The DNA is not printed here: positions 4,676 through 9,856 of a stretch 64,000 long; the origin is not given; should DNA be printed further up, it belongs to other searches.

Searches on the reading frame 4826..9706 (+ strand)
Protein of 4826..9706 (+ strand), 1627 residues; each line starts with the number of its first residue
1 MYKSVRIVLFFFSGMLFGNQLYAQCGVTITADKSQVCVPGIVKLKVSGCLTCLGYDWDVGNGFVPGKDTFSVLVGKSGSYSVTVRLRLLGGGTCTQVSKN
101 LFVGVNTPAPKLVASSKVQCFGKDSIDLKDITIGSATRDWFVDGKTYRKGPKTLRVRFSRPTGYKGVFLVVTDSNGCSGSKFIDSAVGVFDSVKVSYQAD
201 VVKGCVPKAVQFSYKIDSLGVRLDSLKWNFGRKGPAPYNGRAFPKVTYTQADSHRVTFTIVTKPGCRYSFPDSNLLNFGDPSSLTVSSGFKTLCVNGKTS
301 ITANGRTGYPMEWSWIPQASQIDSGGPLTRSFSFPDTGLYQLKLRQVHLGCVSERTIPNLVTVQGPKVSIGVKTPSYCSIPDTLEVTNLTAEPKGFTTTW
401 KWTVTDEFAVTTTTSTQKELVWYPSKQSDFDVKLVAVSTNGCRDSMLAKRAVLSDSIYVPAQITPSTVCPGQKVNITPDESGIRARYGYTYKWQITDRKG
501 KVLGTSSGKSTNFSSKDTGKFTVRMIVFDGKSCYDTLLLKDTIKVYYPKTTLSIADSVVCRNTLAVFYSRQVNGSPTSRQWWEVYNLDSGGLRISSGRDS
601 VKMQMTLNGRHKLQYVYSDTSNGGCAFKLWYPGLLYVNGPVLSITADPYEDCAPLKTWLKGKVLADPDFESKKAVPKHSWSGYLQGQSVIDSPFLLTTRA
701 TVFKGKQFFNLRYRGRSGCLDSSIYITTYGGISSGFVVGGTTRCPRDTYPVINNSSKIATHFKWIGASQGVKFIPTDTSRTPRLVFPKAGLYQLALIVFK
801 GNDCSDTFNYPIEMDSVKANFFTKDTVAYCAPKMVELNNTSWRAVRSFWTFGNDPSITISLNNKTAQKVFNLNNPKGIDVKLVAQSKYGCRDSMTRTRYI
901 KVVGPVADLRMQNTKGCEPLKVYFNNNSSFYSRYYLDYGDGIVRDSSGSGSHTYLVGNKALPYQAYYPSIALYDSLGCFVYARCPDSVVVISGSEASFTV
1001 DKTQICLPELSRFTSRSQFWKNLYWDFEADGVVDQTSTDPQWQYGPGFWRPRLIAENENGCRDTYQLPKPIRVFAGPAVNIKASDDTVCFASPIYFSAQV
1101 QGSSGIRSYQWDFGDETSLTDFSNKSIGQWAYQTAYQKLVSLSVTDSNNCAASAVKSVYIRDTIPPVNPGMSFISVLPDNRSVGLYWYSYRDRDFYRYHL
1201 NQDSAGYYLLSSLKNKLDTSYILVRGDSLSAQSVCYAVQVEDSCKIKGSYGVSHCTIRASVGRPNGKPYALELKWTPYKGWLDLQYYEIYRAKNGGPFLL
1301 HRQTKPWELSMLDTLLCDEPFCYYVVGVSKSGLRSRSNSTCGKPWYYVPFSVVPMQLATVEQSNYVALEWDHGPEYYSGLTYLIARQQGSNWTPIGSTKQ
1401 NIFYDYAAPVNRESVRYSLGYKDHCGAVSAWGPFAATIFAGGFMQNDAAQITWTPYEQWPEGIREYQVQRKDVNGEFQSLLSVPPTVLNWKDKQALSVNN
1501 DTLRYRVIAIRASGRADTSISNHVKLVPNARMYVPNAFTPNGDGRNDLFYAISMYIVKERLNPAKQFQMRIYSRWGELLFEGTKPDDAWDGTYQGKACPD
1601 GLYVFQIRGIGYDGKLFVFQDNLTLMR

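Call 74: search_protein_families(library=pfam, proteins=[window:4826-9706:+], max_evalue=0.00001)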
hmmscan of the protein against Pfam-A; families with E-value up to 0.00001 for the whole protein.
window:4826-9706:+ (1627 aa): 3 families
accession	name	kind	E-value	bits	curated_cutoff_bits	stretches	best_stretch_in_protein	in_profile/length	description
PF18911.6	PKD_4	-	9e-17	61.4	27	1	1077-1158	4-81/85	PKD domain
PF13585.12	CHU_C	-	8.2e-14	51.9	27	1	1534-1608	3-71/86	CHU_C Type IX secretion signal domain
PF00801.26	PKD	-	3.2e-11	43.5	23.5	0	464-532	5-70/80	PKD domain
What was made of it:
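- On T9SS type-A cargo: The evidence is indirect: three other CTD proteins lie in the window, type A at 11102-14875 and type B at 4826-9709 and 51481-53949 (call 74).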
